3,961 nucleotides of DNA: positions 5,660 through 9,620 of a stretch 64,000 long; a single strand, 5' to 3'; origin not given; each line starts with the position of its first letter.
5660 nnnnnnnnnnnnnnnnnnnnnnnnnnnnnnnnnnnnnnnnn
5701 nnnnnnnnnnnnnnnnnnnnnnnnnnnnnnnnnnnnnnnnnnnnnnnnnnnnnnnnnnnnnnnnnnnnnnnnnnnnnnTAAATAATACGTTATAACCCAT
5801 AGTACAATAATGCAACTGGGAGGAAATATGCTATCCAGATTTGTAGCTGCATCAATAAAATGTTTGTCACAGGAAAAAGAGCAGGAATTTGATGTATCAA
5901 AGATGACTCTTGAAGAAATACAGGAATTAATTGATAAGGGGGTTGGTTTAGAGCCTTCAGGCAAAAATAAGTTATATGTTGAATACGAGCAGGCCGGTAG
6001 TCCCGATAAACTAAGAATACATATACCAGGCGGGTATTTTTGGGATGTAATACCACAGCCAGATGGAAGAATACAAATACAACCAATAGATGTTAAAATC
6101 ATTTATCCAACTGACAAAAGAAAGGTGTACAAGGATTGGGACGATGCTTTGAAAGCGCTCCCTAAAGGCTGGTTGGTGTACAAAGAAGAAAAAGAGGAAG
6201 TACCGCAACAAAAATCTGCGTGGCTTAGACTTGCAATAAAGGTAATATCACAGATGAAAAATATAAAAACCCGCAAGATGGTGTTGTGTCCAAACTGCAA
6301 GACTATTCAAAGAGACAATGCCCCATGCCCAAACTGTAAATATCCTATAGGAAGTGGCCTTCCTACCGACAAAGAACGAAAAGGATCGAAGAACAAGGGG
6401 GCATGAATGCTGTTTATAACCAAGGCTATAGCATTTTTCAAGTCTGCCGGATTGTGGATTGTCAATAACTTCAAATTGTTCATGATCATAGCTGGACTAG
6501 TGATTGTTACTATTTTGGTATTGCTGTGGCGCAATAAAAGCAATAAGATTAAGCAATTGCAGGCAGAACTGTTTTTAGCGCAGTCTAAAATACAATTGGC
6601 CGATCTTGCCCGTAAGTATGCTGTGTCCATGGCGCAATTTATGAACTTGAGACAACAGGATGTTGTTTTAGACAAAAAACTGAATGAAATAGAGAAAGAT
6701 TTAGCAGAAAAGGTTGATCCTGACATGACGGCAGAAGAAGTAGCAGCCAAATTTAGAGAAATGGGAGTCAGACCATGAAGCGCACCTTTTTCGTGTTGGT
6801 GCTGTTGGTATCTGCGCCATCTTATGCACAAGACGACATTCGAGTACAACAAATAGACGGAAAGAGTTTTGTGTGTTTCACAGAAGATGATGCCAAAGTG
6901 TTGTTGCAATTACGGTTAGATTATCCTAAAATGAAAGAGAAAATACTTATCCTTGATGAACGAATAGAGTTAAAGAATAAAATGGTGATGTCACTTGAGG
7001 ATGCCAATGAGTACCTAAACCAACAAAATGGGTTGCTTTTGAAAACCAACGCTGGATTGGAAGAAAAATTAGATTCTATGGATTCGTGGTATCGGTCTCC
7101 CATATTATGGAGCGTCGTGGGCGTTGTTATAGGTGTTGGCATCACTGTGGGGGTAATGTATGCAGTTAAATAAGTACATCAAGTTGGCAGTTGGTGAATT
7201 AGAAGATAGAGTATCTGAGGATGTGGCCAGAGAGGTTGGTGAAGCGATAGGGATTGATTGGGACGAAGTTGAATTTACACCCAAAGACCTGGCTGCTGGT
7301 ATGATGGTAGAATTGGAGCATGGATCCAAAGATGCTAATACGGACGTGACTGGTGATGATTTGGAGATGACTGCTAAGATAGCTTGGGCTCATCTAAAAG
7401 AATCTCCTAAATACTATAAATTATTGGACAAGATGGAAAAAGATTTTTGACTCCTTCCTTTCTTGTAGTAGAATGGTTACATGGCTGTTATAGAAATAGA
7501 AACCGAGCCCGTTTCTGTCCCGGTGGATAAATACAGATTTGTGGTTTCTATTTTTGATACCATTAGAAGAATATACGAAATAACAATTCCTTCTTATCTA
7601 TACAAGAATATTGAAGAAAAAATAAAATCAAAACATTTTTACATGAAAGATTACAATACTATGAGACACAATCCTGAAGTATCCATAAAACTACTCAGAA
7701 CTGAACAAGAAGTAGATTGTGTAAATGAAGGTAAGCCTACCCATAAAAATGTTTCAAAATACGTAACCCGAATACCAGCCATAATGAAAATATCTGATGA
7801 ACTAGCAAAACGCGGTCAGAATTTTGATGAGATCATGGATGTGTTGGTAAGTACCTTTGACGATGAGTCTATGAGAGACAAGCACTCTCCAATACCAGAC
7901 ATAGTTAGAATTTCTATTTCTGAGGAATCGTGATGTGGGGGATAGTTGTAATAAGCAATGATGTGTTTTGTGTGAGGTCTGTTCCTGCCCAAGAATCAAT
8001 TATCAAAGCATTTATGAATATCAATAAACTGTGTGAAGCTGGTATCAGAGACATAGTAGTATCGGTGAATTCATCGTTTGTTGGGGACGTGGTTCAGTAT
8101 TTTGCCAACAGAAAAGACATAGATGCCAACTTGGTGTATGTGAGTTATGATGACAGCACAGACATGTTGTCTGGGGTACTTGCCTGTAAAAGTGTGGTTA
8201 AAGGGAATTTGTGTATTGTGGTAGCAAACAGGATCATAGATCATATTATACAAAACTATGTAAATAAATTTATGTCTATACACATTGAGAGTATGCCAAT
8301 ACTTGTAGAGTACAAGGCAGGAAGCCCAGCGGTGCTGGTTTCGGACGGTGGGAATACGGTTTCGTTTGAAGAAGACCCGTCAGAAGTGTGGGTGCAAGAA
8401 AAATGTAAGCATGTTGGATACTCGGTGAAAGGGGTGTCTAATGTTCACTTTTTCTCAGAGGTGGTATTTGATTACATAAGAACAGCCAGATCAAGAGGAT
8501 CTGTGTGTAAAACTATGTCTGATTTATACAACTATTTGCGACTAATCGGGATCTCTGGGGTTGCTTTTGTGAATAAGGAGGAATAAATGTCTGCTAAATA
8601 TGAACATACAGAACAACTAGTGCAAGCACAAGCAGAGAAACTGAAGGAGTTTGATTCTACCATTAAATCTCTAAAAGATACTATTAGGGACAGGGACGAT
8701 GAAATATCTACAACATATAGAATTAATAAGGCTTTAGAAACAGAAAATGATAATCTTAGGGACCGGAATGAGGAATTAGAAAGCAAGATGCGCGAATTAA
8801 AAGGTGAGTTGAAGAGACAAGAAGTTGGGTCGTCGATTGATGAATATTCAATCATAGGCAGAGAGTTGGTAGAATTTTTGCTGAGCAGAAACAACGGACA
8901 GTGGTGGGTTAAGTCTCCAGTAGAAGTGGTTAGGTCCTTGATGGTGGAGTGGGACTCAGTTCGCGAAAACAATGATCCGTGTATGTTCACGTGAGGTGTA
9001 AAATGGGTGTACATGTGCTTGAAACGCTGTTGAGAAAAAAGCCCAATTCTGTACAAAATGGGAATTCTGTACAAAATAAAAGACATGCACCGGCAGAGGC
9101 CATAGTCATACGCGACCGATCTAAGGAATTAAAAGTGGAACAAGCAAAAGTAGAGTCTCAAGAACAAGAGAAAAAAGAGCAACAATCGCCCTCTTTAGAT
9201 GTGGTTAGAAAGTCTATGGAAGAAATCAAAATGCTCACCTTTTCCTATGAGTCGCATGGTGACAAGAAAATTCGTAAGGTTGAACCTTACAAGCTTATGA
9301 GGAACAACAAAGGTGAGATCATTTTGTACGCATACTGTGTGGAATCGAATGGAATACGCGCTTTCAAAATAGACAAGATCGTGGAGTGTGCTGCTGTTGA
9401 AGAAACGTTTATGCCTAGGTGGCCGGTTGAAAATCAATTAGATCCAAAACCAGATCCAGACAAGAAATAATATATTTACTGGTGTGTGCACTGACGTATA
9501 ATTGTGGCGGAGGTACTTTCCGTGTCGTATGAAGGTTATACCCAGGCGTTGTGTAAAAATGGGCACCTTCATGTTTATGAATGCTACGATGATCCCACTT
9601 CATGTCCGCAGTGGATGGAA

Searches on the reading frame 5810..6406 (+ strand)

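Call 3: search_protein_families(library=pfam, proteins=[window:5810-6406:+], max_evalue=0.1)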
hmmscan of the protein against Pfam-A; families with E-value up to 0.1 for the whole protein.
window:5810-6406:+ (198 aa): 6 families
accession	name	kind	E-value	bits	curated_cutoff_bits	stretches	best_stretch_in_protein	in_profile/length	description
PF13248.11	Zn_ribbon_3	-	0.0063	16.4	27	1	157-179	2-25/26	zinc-ribbon domain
PF08429.16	PLU-1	-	0.016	14.8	28.5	1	26-61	175-211/338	PLU-1-like protein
PF01783.29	Ribosomal_L32p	-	0.018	15.6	21.3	1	150-178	19-47/56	Ribosomal L32p protein family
PF21276.3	ZNF512_C2HC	-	0.02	15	27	1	151-168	7-24/38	Zinc finger protein 512, C2HC zinc finger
PF12322.14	T4_baseplate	-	0.05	13.7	24.5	0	10-42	141-172/219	T4 bacteriophage base plate protein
PF13920.12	zf-C3HC4_3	-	0.078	13.2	27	0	154-180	20-46/49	Zinc finger, C3HC4 type (RING finger)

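Call 4: search_protein_families(library=phrogs, proteins=[window:5810-6406:+], max_evalue=0.01)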
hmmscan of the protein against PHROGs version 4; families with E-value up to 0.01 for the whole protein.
window:5810-6406:+ (198 aa): 0 families

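Call 77: search_protein_families(library=padloc, proteins=[window:5810-6406:+], max_evalue=0.01)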
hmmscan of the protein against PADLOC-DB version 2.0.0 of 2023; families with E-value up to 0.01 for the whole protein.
window:5810-6406:+ (198 aa): 0 families

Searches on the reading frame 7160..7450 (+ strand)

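Call 88: search_protein_families(library=pfam, proteins=[window:7160-7450:+], max_evalue=0.01)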
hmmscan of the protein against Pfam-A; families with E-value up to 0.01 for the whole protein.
window:7160-7450:+ (96 aa): 1 family
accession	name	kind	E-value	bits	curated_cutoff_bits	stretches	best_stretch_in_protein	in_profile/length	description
PF18905.5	DUF5661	-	7.7e-15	55.4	27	1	23-94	1-64/65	Protein of unknown function (DUF5661)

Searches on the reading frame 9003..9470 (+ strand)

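Call 88: search_protein_families(library=pfam, proteins=[window:9003-9470:+], max_evalue=0.01)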
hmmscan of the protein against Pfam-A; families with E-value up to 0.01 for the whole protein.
window:9003-9470:+ (155 aa): 1 family
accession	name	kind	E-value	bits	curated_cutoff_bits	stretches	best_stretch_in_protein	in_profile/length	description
PF13280.12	WYL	-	1.5e-10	41.4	21.8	1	65-128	3-67/70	WYL domain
